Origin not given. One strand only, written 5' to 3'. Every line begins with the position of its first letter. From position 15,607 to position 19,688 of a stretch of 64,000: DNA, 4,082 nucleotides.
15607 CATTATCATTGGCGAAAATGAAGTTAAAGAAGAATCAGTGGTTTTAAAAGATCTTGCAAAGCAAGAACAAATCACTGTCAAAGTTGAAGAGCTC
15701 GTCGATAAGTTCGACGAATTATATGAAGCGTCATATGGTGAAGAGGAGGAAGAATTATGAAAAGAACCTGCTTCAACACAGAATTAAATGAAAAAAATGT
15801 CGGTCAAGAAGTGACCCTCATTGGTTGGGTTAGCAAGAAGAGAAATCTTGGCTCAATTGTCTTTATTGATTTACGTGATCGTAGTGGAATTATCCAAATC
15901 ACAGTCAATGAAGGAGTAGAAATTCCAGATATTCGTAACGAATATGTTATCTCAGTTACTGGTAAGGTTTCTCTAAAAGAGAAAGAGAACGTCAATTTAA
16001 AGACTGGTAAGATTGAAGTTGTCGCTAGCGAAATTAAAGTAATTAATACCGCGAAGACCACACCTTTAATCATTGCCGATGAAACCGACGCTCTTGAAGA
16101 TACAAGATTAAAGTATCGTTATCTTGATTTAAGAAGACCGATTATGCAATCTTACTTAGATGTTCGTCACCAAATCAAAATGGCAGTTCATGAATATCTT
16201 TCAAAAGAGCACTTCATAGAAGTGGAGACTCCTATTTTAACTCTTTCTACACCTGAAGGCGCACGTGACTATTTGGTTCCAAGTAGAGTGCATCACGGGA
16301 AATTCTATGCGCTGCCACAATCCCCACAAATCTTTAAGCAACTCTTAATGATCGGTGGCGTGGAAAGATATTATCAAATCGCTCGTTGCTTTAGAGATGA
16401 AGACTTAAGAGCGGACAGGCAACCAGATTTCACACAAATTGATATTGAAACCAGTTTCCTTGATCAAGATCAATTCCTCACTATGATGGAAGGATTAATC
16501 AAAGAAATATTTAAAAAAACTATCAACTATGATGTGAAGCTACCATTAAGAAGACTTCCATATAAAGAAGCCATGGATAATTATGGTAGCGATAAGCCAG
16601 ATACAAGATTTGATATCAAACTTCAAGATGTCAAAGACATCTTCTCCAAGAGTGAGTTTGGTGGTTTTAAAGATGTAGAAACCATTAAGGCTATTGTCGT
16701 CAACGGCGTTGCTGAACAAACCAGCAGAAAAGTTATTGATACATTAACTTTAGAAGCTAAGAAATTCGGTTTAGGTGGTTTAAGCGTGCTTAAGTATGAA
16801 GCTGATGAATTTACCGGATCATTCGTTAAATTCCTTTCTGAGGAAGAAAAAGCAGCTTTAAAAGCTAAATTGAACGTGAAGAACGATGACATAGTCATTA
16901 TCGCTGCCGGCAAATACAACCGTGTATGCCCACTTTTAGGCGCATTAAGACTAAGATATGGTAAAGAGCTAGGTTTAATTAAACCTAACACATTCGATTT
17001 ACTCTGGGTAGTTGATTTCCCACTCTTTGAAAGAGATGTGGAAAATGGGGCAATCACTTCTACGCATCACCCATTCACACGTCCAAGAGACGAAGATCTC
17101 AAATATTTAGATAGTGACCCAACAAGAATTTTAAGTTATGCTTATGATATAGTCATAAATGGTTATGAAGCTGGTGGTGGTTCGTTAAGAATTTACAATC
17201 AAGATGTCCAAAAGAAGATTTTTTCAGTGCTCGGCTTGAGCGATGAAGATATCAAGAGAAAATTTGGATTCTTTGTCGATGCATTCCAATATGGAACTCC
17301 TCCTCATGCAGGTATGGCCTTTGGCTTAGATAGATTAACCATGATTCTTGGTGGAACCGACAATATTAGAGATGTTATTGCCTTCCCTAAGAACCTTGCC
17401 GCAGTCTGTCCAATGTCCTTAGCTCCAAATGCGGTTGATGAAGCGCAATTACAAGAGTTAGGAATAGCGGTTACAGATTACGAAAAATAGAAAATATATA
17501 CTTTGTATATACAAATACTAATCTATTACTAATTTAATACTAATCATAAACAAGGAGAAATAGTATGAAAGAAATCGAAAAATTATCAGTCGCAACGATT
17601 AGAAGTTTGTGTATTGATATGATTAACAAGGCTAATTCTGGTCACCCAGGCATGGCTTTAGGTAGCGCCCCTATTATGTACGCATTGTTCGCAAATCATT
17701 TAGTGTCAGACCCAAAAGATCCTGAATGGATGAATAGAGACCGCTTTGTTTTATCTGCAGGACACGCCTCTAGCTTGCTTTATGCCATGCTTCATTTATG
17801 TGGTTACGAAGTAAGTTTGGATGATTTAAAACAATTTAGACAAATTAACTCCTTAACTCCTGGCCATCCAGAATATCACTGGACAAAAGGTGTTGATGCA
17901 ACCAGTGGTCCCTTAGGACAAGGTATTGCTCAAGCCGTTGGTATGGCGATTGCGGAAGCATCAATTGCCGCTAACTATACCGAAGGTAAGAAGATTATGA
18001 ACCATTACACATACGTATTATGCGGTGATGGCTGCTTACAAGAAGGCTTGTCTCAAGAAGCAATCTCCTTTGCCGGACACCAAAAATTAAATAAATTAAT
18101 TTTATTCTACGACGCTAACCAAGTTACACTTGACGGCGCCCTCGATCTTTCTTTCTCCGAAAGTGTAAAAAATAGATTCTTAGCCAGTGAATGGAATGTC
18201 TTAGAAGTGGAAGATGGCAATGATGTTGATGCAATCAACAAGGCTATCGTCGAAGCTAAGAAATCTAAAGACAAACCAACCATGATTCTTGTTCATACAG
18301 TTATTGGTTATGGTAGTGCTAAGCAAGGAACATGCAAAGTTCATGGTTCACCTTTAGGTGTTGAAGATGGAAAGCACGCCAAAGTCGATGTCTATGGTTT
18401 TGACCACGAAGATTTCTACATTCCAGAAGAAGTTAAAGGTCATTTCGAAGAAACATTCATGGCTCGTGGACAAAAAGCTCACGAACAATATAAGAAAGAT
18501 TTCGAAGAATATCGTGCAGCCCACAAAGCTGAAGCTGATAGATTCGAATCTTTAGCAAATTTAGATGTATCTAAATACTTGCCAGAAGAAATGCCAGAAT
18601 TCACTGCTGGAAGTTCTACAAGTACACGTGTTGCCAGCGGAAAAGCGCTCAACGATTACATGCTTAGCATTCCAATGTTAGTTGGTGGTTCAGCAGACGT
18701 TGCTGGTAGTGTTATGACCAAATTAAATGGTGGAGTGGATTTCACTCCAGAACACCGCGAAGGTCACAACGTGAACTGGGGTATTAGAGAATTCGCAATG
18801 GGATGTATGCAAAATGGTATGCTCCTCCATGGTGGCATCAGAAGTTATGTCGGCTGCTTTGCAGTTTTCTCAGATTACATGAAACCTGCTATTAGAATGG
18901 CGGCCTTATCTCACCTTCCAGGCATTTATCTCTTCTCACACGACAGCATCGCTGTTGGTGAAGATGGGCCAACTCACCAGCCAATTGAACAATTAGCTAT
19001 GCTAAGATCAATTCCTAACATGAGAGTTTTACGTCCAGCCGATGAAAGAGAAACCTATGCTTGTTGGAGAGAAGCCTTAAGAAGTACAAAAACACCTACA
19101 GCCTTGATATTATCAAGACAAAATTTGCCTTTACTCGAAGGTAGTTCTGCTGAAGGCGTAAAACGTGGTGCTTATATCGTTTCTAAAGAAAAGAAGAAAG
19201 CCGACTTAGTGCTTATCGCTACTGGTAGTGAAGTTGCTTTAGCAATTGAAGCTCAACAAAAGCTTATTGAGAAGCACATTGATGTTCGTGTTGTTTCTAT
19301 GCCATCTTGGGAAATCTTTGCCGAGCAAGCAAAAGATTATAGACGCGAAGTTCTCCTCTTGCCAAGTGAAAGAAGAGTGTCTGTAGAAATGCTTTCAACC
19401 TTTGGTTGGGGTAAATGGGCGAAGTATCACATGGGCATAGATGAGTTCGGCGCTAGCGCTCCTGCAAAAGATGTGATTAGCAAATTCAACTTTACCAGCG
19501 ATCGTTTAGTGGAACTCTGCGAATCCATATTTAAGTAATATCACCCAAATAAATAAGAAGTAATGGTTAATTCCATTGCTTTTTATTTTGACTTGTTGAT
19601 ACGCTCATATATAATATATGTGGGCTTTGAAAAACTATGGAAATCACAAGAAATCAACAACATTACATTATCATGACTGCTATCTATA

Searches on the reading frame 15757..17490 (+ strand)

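Call 17: search_protein_families(library=ncbifam, proteins=[window:15757-17490:+], max_evalue=0.00001)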
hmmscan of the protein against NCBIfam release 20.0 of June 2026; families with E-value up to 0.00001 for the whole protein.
window:15757-17490:+ (577 aa): 15 families
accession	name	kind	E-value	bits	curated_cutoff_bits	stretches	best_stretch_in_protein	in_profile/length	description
NF001750.0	PRK00476.1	equivalog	5.5e-241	801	443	1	1-573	3-587/590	aspartate--tRNA ligase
TIGR00459.1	aspS_bact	equivalog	2.1e-223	742.9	373.85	1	1-571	1-582/586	aspartate--tRNA ligase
NF009460.0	PRK12820.1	equivalog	2.1e-179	598.1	1379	1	5-571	24-616/723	bifunctional aspartyl-tRNA synthetase/aspartyl/glutamyl-tRNA amidotransferase subunit C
NF003483.0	PRK05159.1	equivalog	4.3e-73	246.6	353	2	2-256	3-259/438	aspartate--tRNA(Asn) ligase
TIGR00458.1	aspS_nondisc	equivalog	1.3e-68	232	368.4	2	8-256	4-254/428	aspartate--tRNA(Asn) ligase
NF003037.0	PRK03932.1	equivalog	3.6e-46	158.1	414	2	6-257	6-264/451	asparagine--tRNA ligase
TIGR00457.1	asnS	equivalog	1.2e-41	143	342.6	2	12-257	12-266/455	asparagine--tRNA ligase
TIGR00499.1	lysS_bact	equivalog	1.6e-41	142.5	427.6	2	9-278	46-310/496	lysine--tRNA ligase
NF001756.1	PRK00484.1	subfamily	4.1e-41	141.1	468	2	11-257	46-292/488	lysine--tRNA ligase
NF002821.0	PRK02983.1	equivalog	2e-33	115.5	742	2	4-250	647-894/1102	bifunctional lysylphosphatidylglycerol synthetase/lysine--tRNA ligase LysX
NF009101.0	PRK12445.1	subfamily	1.6e-27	96.2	1026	2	7-255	58-305/505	lysine--tRNA ligase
TIGR00462.1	genX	equivalog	1e-20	74.4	286.9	2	135-294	2-160/304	EF-P lysine aminoacylase EpmA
NF006828.0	PRK09350.1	equivalog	9.5e-17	61.2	264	2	134-276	16-156/325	elongation factor P--(R)-beta-lysine ligase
NF005052.0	PRK06462.1-1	equivalog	9.4e-16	57.8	368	1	117-256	32-174/353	asparagine synthetase A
NF005054.0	PRK06462.1-4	equivalog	6.9e-11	41.8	309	1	119-280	10-193/318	asparagine synthetase A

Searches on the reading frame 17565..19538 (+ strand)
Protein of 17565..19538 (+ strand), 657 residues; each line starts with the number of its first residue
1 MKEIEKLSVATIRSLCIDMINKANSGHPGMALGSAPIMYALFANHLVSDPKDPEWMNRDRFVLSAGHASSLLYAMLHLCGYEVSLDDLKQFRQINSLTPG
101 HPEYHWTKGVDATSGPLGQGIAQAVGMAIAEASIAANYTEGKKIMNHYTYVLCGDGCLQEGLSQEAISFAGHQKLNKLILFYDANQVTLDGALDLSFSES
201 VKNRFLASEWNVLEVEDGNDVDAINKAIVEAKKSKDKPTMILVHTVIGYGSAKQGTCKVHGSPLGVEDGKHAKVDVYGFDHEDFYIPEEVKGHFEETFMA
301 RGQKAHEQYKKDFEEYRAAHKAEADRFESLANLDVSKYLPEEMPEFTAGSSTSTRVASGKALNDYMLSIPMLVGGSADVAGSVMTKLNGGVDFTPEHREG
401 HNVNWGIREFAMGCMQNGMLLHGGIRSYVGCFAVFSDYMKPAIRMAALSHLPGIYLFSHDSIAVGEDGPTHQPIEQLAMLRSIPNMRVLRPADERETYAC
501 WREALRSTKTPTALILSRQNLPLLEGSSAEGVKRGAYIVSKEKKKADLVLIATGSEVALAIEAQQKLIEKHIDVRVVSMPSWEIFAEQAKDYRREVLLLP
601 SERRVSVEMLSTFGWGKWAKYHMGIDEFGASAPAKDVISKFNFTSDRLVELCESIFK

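Call 17: search_protein_families(library=ncbifam, proteins=[window:17565-19538:+], max_evalue=0.00001)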
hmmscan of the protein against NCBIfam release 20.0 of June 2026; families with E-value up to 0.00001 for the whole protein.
window:17565-19538:+ (657 aa): 10 families
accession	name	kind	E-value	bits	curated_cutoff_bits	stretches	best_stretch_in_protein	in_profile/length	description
TIGR00232.1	tktlase_bact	equivalog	1.3e-256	853.1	682.25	1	7-655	2-652/654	transketolase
NF004558.0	PRK05899.2-4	equivalog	1e-216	721.4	788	1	4-654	2-648/651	transketolase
NF004559.0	PRK05899.2-5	equivalog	1.3e-84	284.6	488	1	10-580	23-537/627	transketolase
NF004556.0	PRK05899.2-2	equivalog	1.1e-62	212.2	575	1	3-651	16-633/639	transketolase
TIGR00204.1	dxs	equivalog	1.7e-26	92.9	465.95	2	423-579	374-528/616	1-deoxy-D-xylulose-5-phosphate synthase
NF008968.0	PRK12315.1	subfamily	1.3e-16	60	510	2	2-273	19-274/582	1-deoxy-D-xylulose-5-phosphate synthase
NF003933.0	PRK05444.2-2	equivalog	1e-15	57.3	395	1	10-578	30-515/606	1-deoxy-D-xylulose-5-phosphate synthase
TIGR00759.1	aceE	equivalog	4.4e-14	51.4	859.9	1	3-223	73-297/885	pyruvate dehydrogenase (acetyl-transferring), homodimeric type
TIGR03181.1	PDH_E1_alph_x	equivalog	1.9e-06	27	411.35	1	116-241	123-241/341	pyruvate dehydrogenase (acetyl-transferring) E1 component subunit alpha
TIGR03186.1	AKGDH_not_PDH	exception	3.5e-06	25.6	1408.3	0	61-224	133-298/889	alpha-ketoglutarate dehydrogenase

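Call 71: find_homologous_proteins(query=window:17565-19538:+, max_evalue=1e-50)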
Query window:17565-19538:+ (657 aa): 8000 proteins with E <= 1e-50 among 8000 candidates; the best 120 are listed.
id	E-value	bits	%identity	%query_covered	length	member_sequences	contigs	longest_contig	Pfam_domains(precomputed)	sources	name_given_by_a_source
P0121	0.0e+0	1387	91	100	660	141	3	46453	PF22613.2,PF02780.26,PF02779.30,PF00456.27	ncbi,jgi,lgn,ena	-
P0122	0.0e+0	1378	91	100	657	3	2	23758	PF22613.2,PF02780.26,PF02779.30,PF00456.27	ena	-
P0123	0.0e+0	1365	89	100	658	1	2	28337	PF22613.2,PF02780.26,PF02779.30,PF00456.27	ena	-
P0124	0.0e+0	1359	89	100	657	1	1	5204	PF22613.2,PF02780.26,PF02779.30,PF00456.27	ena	-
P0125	0.0e+0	1353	88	100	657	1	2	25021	PF22613.2,PF02780.26,PF02779.30,PF00456.27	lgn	-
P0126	0.0e+0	1352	88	100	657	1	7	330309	PF22613.2,PF02780.26,PF02779.30,PF00456.27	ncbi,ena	-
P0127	0.0e+0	1351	88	100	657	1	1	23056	PF22613.2,PF02780.26,PF02779.30,PF00456.27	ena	-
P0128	0.0e+0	1350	88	100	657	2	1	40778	PF22613.2,PF02780.26,PF02779.30,PF00456.27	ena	-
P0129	0.0e+0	1350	88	100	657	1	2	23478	PF22613.2,PF02780.26,PF02779.30,PF00456.27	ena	-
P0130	0.0e+0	1350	88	100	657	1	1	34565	PF22613.2,PF02780.26,PF02779.30,PF00456.27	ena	-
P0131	0.0e+0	1348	88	100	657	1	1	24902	PF22613.2,PF02780.26,PF02779.30,PF00456.27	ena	-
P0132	0.0e+0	1346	88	100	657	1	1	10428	PF22613.2,PF02780.26,PF02779.30,PF00456.27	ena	-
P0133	0.0e+0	1345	88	100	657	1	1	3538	PF22613.2,PF02780.26,PF02779.30,PF00456.27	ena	-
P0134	0.0e+0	1331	88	100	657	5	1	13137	PF22613.2,PF02780.26,PF02779.30,PF00456.27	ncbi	-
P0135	0.0e+0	1327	86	100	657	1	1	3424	PF22613.2,PF02780.26,PF02779.30,PF00456.27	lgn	-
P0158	0.0e+0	1308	86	100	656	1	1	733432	PF22613.2,PF02780.26,PF02779.30,PF00456.27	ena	-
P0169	0.0e+0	1304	85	100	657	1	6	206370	PF13292.12,PF22613.2,PF02780.26,PF02779.30,PF00456.27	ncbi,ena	-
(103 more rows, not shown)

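Call 72: find_encoding_contigs(protein=P0126, flank=10000, max_places=1)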
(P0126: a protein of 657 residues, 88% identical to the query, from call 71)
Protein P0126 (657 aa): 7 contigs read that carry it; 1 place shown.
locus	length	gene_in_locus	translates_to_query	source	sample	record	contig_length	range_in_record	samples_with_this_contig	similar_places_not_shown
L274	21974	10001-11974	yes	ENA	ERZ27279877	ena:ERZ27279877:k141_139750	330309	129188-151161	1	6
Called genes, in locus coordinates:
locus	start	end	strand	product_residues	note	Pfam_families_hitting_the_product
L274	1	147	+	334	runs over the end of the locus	PF05496:RuvB_N, PF01078:Mg_chelatase (faint), PF13173:AAA_14 (weak), PF00004:AAA, PF07728:AAA_5, PF17864:AAA_lid_4, PF05491:WHD_RuvB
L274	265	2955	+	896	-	-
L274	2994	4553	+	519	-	PF01368:DHH, PF02272:DHHA1, PF17768:RecJ_OB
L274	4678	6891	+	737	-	PF13328:HD_4, PF01966:HD, PF04607:RelA_SpoT, PF02824:TGS, PF28438:RelA_RIS, PF13291:ACT_4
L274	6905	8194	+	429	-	PF13393:tRNA-synt_His, PF00587:tRNA-synt_2b, PF03129:HGTP_anticodon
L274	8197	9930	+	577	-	PF01336:tRNA_anti-codon, PF00152:tRNA-synt_2, PF01409:tRNA-synt_2d (faint), PF02938:GAD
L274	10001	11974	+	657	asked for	PF00456:Transketolase_N, PF02779:Transket_pyr, PF02780:Transketolase_C, PF22613:Transketolase_C_1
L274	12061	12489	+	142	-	PF01029:NusB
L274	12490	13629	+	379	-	PF13742:tRNA_anti_2, PF01336:tRNA_anti-codon, PF02601:Exonuc_VII_L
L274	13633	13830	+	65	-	PF02609:Exonuc_VII_S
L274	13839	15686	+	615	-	PF13292:DXP_synthase_N, PF00676:E1_dh (weak), PF02779:Transket_pyr, PF02780:Transketolase_C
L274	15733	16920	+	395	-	PF00817:IMS, PF11798:IMS_HHH (weak), PF11799:IMS_C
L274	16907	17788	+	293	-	PF02899:Phage_int_SAM_1, PF13495:Phage_int_SAM_4, PF00589:Phage_integrase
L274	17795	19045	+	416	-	PF01676:Metalloenzyme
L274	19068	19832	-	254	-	PF00528:BPD_transp_1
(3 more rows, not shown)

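Call 73: find_encoding_contigs(protein=P0169, flank=10000, max_places=1)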
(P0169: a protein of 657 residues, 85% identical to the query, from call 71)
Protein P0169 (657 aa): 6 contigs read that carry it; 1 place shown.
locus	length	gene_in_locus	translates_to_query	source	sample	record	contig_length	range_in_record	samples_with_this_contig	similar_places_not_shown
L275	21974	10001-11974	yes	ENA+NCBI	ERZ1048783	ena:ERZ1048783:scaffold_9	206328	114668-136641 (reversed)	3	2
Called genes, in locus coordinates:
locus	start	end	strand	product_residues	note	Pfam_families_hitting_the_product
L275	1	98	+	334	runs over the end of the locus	PF05496:RuvB_N, PF01078:Mg_chelatase (faint), PF13191:AAA_16 (faint), PF13173:AAA_14 (weak), PF00004:AAA, PF07728:AAA_5, PF17864:AAA_lid_4, PF05491:WHD_RuvB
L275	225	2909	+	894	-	-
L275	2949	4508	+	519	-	PF01368:DHH, PF02272:DHHA1, PF17768:RecJ_OB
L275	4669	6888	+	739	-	PF13328:HD_4, PF01966:HD, PF04607:RelA_SpoT, PF02824:TGS, PF28438:RelA_RIS, PF13291:ACT_4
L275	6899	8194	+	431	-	PF13393:tRNA-synt_His, PF00587:tRNA-synt_2b, PF03129:HGTP_anticodon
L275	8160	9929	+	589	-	PF01336:tRNA_anti-codon, PF00152:tRNA-synt_2, PF01409:tRNA-synt_2d (faint), PF02938:GAD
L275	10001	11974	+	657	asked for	PF00456:Transketolase_N, PF13292:DXP_synthase_N (faint), PF02779:Transket_pyr, PF02780:Transketolase_C, PF22613:Transketolase_C_1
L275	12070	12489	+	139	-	PF01029:NusB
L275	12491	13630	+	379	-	PF13742:tRNA_anti_2, PF01336:tRNA_anti-codon, PF02601:Exonuc_VII_L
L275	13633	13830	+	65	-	PF02609:Exonuc_VII_S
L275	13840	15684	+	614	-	PF13292:DXP_synthase_N, PF02779:Transket_pyr, PF02780:Transketolase_C (weak)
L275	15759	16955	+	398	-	PF00817:IMS, PF11798:IMS_HHH (weak), PF11799:IMS_C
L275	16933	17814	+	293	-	PF02899:Phage_int_SAM_1, PF00589:Phage_integrase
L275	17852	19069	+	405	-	PF01676:Metalloenzyme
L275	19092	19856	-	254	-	PF00528:BPD_transp_1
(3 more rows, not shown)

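Call 74: find_encoding_contigs(protein=P0158, flank=10000, max_places=1)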
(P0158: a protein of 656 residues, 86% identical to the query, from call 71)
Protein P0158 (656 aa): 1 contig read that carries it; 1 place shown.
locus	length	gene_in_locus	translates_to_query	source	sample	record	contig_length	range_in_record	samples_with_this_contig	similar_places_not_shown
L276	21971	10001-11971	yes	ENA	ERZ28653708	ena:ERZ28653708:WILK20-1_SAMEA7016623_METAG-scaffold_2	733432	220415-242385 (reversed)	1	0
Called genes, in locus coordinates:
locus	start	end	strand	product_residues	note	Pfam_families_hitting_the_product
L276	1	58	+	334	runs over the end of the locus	PF05496:RuvB_N, PF13173:AAA_14 (weak), PF00004:AAA, PF07728:AAA_5, PF17864:AAA_lid_4, PF05491:WHD_RuvB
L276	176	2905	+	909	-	PF02355:SecD_SecF_C (weak)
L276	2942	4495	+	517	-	PF01368:DHH, PF02272:DHHA1, PF17768:RecJ_OB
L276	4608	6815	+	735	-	PF13328:HD_4, PF01966:HD, PF04607:RelA_SpoT, PF02824:TGS, PF28438:RelA_RIS, PF13291:ACT_4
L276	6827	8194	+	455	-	PF13393:tRNA-synt_His, PF00587:tRNA-synt_2b, PF03129:HGTP_anticodon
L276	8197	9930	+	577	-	PF01336:tRNA_anti-codon, PF00152:tRNA-synt_2, PF01409:tRNA-synt_2d (faint), PF02938:GAD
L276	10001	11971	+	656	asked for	PF00456:Transketolase_N, PF02779:Transket_pyr, PF02780:Transketolase_C, PF22613:Transketolase_C_1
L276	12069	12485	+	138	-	PF01029:NusB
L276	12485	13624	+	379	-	PF13742:tRNA_anti_2, PF01336:tRNA_anti-codon, PF02601:Exonuc_VII_L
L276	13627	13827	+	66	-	PF02609:Exonuc_VII_S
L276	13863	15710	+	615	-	PF13292:DXP_synthase_N, PF00456:Transketolase_N (faint), PF02779:Transket_pyr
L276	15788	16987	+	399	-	PF00817:IMS, PF11798:IMS_HHH (weak), PF11799:IMS_C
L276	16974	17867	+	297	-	PF02899:Phage_int_SAM_1, PF00589:Phage_integrase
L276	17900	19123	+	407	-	PF01676:Metalloenzyme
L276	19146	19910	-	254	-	PF00528:BPD_transp_1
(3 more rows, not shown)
